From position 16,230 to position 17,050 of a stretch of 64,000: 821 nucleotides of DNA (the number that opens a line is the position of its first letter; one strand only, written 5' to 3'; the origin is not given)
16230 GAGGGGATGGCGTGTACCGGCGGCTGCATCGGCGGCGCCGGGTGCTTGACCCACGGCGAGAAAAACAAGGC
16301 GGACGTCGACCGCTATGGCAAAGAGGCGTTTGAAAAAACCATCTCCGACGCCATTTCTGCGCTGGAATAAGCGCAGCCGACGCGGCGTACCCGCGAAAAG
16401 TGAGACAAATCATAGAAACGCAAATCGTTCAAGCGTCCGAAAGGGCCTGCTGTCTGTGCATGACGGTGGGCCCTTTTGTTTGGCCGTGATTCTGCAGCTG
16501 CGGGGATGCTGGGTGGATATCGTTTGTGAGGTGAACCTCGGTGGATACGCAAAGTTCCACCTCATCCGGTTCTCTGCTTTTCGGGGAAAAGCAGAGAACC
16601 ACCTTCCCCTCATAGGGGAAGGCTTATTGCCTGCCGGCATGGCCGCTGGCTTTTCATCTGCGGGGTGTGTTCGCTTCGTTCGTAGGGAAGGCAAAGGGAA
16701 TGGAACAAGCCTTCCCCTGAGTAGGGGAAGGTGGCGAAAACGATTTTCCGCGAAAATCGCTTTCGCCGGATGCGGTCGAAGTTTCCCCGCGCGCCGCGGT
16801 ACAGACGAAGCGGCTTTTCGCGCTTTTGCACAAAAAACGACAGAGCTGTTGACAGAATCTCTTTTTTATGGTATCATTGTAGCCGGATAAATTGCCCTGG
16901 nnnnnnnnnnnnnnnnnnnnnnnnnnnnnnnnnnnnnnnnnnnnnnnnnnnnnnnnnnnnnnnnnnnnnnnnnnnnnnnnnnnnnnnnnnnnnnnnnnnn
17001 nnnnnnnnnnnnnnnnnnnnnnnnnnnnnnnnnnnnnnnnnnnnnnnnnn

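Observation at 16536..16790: Family of nested-hairpin intergenic repeats (>=7 copies in 64 kb) with two stem variants and compensatory base changes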

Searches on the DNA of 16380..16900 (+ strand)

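Call 46: build_rna_model(alignment_id=A2, structure=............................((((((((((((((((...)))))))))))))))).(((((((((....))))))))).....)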
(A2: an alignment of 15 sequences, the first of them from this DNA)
Model R1 built from alignment A2 (15 sequences, 91 columns); structure: as given.
model positions 91; base pairs 25; branch points 1; effective number of sequences 1.49; information 0.627 bits per position. Calibrated on 0.2 Mb of random sequence (short: E-values are rough).
structure used (alignment columns):
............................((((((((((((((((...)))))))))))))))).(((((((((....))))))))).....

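Call 47: search_with_rna_model(model_id=R1, source=window, filters=off, max_evalue=10)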
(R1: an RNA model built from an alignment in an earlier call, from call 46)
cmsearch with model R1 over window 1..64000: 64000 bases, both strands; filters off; matches with E-value up to 10: 76.
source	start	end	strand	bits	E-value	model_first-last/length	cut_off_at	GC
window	49275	49365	+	106.9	8.3e-29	1-91/91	no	0.51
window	37496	37586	+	104.7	3.6e-28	1-91/91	no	0.56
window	16705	16795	-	96.9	5.9e-26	1-91/91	no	0.59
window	40049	40139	-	96.9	6.1e-26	1-91/91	no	0.54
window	16540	16627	+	96.7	6.8e-26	1-91/91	no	0.52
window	37729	37816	-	92.2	1.3e-24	1-91/91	no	0.57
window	18675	18762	+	87.5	2.9e-23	1-91/91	no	0.57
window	40077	40111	+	30.5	5.6e-07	29-63/91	no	0.43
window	37524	37558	-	29.9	8.3e-07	29-63/91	no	0.49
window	16733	16767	+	28.8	1.7e-06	29-63/91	no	0.51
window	49303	49337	-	28.1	2.7e-06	29-63/91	no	0.43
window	16568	16600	-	22.1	0.00014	29-63/91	no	0.52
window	37756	37788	+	21.8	0.00017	29-63/91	no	0.45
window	18703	18735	-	19.2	0.00092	29-63/91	no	0.42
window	16710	16731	+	19.2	0.00096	65-86/91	no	0.64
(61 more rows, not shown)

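Call 48: search_with_rna_model(model_id=R1, sources=[L130, L131, L132, L133, L137, L138, L140, L141, L144, L145, L156, L157, L158, L159, L162, L163, L147], max_evalue=1)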
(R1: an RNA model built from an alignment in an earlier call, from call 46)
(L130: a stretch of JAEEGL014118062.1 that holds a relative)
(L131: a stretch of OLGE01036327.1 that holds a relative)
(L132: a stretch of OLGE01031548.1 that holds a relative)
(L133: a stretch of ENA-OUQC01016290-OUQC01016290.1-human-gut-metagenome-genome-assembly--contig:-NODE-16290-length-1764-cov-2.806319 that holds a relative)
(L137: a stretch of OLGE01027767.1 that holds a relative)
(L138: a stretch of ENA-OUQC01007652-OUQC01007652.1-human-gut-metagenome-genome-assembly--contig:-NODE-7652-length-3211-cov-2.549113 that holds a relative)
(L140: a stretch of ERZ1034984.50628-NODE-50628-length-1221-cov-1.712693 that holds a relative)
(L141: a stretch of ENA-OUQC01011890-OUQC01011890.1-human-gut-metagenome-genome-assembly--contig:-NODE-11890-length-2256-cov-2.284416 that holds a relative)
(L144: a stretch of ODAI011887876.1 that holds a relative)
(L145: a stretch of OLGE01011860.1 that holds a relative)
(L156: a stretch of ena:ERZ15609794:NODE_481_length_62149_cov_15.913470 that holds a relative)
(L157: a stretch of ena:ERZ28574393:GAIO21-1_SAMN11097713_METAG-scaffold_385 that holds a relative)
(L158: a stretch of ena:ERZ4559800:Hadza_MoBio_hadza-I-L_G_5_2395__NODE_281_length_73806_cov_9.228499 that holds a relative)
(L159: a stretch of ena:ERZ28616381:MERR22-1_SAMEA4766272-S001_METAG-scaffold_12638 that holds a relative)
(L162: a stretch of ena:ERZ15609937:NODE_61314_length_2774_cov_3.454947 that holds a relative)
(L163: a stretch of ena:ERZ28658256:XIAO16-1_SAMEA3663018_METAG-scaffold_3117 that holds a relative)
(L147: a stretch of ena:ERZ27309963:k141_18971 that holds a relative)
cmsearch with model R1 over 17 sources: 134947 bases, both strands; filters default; matches with E-value up to 1: 72.
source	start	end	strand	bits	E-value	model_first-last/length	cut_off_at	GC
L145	3915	4005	-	107.7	1.1e-28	1-91/91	no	0.53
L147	11501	11591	-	106.9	1.8e-28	1-91/91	no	0.51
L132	252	342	+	105.7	3.9e-28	1-91/91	no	0.56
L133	841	931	-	103.3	1.9e-27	1-91/91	no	0.52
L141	1349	1439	-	99.7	2e-26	1-91/91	no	0.54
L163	5713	5803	+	99.7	2e-26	1-91/91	no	0.54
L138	1119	1209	-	97.5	8.9e-26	1-91/91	no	0.54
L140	967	1057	+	97.3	9.8e-26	1-91/91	no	0.56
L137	104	193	+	96.6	1.5e-25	1-91/91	no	0.53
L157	10555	10644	-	96.6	1.5e-25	1-91/91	no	0.53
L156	6951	7040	+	93.8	9.6e-25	1-91/91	no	0.54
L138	1062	1150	+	90.2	1.1e-23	1-91/91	no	0.56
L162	778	866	-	89.8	1.4e-23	1-91/91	no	0.54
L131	380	467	+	89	2.2e-23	1-91/91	no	0.55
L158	7776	7864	+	87.6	5.9e-23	1-91/91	no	0.53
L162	1397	1484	-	87.1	8.1e-23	1-91/91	no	0.52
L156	10053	10140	+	86.7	1e-22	1-91/91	no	0.57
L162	1088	1175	-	85.3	2.7e-22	1-91/91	no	0.53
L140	1135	1221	-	82.7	1.4e-21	2-91/91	5'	0.48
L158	10068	10156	-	81.2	4e-21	1-91/91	no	0.53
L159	134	222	-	81.2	4e-21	1-91/91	no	0.53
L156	10278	10368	-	79.3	1.3e-20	1-91/91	no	0.57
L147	19473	19563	+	75.2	2e-19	1-91/91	no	0.54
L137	268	359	-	68.2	2e-17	1-91/91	no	0.59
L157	10389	10480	+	68.2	2e-17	1-91/91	no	0.59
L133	631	708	+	60.1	4.3e-15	1-91/91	no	0.51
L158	7833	7909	-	57.9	1.8e-14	1-91/91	no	0.57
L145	3737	3811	+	55.7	7.5e-14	1-91/91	no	0.61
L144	10803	10886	-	50.2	2.9e-12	1-91/91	no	0.61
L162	965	1036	+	48.3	9.8e-12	1-91/91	no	0.65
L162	1274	1345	+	48.3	9.8e-12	1-91/91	no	0.65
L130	3252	3339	-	45.9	4.6e-11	1-91/91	no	0.58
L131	437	508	-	42.4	4.7e-10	1-91/91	no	0.6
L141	1277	1380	+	39.3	3.7e-09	1-91/91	no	0.63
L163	5772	5875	-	39.3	3.7e-09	1-91/91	no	0.63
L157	12561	12638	+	38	8.8e-09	1-91/91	no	0.68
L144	10888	10974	+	32.3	3.6e-07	1-91/91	no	0.6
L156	10306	10340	+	29.9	1.8e-06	29-63/91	no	0.49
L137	132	166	-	29.9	1.8e-06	29-63/91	no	0.37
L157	10582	10616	+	29.9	1.8e-06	29-63/91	no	0.37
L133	659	693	-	29.8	1.9e-06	29-63/91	no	0.4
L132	311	377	-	22.2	0.00027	1-91/91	no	0.58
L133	813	872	+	22.1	0.0003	1-91/91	no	0.58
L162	742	809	+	22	0.00031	1-91/91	no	0.56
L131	478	538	+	21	0.0006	1-91/91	no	0.57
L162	1366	1427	+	21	0.00061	1-91/91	no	0.6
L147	11464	11532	+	20.9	0.00067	1-91/91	no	0.61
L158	10021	10099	+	20.8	0.00068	1-91/91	no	0.63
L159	87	165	+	20.8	0.00068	1-91/91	no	0.63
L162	1057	1118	+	19.4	0.0017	1-91/91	no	0.61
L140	1031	1052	-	19.2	0.002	65-86/91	no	0.64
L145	3920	3941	+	19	0.0022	65-86/91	no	0.64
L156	10174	10248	+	18.7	0.0028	1-91/91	no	0.65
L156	10110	10166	-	18.6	0.0029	1-91/91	no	0.63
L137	227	302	+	18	0.0043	1-91/91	no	0.66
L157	10446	10521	-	18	0.0043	1-91/91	no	0.66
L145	3780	3866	-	17.9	0.0046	1-91/91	no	0.64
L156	7015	7035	-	17.9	0.0046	65-86/91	no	0.67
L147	18456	18568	-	16.8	0.0098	1-91/91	no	0.53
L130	3257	3277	+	15.8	0.019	65-86/91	no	0.62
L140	1140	1160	+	15.8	0.019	65-86/91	no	0.62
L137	168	188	-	15.4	0.024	65-86/91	no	0.67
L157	10560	10580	+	15.4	0.024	65-86/91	no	0.67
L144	10773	10833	+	14.4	0.048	1-91/91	no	0.51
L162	1006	1081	-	14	0.063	1-91/91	no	0.62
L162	1315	1390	-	14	0.063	1-91/91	no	0.62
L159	1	32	+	13.4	0.091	62-91/91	5'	0.62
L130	3347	3409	+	13.3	0.097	1-91/91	no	0.62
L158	9881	9964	+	12.2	0.2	1-91/91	no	0.6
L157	12604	12678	-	11.6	0.3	1-91/91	no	0.64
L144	5493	5513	+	11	0.45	65-86/91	no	0.76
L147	19530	19594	-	10.7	0.53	1-91/91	no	0.65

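Call 54: search_with_rna_model(model_id=R1, sources=[L164, L165, L166, L167], max_evalue=1)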
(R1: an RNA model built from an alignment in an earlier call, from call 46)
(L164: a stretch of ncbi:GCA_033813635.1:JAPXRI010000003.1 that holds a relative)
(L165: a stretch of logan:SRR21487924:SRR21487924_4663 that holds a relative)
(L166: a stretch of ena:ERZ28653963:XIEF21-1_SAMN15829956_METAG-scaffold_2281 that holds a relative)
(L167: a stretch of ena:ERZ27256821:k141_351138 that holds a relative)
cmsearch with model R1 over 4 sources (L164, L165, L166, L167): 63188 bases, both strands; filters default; matches with E-value up to 1: 2.
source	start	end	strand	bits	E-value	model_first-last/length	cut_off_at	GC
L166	3794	3892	+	10.8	0.24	1-91/91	no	0.63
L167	3794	3892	+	10.8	0.24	1-91/91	no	0.63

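Call 59: search_with_rna_model(model_id=R1, sources=[window, L130, L131, L132, L133, L138, L140, L144, L145, L156, L157, L158, L162, L163, L147], max_evalue=1e-8, make_alignment=true)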
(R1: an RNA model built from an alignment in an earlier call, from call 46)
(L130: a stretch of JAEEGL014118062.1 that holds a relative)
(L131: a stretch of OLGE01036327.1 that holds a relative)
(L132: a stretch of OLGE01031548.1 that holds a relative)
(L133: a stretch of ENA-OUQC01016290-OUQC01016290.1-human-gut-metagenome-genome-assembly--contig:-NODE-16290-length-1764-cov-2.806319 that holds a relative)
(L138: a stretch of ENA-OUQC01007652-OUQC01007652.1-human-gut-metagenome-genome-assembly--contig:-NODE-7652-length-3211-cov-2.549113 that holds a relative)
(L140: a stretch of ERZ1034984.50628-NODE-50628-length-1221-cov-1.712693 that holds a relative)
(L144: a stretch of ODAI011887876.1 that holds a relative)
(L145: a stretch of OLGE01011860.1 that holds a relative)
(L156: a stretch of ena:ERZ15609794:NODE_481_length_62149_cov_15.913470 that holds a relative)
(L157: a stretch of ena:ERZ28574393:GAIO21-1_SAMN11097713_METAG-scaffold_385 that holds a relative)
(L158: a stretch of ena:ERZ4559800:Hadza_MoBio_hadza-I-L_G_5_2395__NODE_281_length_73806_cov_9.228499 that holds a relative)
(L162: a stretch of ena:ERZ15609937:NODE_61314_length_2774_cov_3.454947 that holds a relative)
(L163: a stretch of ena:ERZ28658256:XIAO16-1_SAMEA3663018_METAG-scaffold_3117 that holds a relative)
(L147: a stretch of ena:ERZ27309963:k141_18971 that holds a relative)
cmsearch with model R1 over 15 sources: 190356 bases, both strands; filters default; matches with E-value up to 1e-8: 37.
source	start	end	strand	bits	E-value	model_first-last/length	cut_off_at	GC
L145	3915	4005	-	107.7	1.5e-28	1-91/91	no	0.53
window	49275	49365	+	106.9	2.5e-28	1-91/91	no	0.51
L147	11501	11591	-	106.9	2.5e-28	1-91/91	no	0.51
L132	252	342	+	105.7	5.5e-28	1-91/91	no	0.56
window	37496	37586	+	104.7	1.1e-27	1-91/91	no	0.56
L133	841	931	-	103.3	2.6e-27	1-91/91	no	0.52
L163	5713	5803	+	99.7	2.8e-26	1-91/91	no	0.54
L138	1119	1209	-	97.5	1.2e-25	1-91/91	no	0.54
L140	967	1057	+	97.3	1.4e-25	1-91/91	no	0.56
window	16705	16795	-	96.9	1.8e-25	1-91/91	no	0.59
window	40049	40139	-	96.9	1.8e-25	1-91/91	no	0.54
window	16540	16627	+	96.7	2e-25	1-91/91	no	0.52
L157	10555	10644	-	96.6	2.2e-25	1-91/91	no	0.53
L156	6951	7040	+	93.8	1.4e-24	1-91/91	no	0.54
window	37729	37816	-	92.2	4e-24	1-91/91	no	0.57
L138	1062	1150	+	90.2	1.5e-23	1-91/91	no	0.56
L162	778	866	-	89.8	1.9e-23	1-91/91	no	0.54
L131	380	467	+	89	3.2e-23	1-91/91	no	0.55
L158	7776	7864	+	87.6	8.3e-23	1-91/91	no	0.53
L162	1397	1484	-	87.1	1.1e-22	1-91/91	no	0.52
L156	10053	10140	+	86.7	1.4e-22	1-91/91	no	0.57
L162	1088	1175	-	85.3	3.8e-22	1-91/91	no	0.53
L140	1135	1221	-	82.7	2e-21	2-91/91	5'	0.48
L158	10068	10156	-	81.2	5.7e-21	1-91/91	no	0.53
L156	10278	10368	-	79.3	1.9e-20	1-91/91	no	0.57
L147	19473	19563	+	75.2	2.8e-19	1-91/91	no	0.54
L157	10389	10480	+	68.2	2.9e-17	1-91/91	no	0.59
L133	631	708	+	60.1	6e-15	1-91/91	no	0.51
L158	7833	7909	-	57.9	2.5e-14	1-91/91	no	0.57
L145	3737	3811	+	55.7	1.1e-13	1-91/91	no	0.61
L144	10803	10886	-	50.2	4.1e-12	1-91/91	no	0.61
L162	965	1036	+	48.3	1.4e-11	1-91/91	no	0.65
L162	1274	1345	+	48.3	1.4e-11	1-91/91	no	0.65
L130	3252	3339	-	45.9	6.5e-11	1-91/91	no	0.58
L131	437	508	-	42.4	6.7e-10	1-91/91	no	0.6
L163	5772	5875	-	39.3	5.2e-09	1-91/91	no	0.63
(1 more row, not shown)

Alignment A3: 37 matches aligned to the model, 141 columns, each read 5' to 3' on its own strand. Consensus structure (alignment columns), stored with it:
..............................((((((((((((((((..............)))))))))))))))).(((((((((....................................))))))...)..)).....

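Call 66: search_dna_similar(query=window:16480-16830:+, collection=plasmids, mode=distant, max_evalue=0.001, max_rows=10)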
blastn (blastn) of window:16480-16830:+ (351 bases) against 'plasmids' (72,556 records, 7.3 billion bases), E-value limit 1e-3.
No match.

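Call 67: search_dna_similar(query=window:16480-16830:+, collection=phages, mode=distant, max_evalue=0.001, max_rows=10)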
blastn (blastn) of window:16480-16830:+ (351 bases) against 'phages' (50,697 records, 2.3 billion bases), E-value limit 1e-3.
No match.

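Call 68: search_rna_families(source=window, start=16380, end=16900, threshold=evalue, max_evalue=1)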
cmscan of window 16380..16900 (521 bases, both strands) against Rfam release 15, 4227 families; matches with E-value up to 1: 2.
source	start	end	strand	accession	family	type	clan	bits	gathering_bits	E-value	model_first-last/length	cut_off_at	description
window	16568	16600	+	RF04239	mir-4679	Gene; miRNA;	-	19.5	88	0.53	20-56/75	no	mir-4679 microRNA precursor family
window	16568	16600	-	RF04239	mir-4679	Gene; miRNA;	-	18.9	88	0.75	20-56/75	no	mir-4679 microRNA precursor family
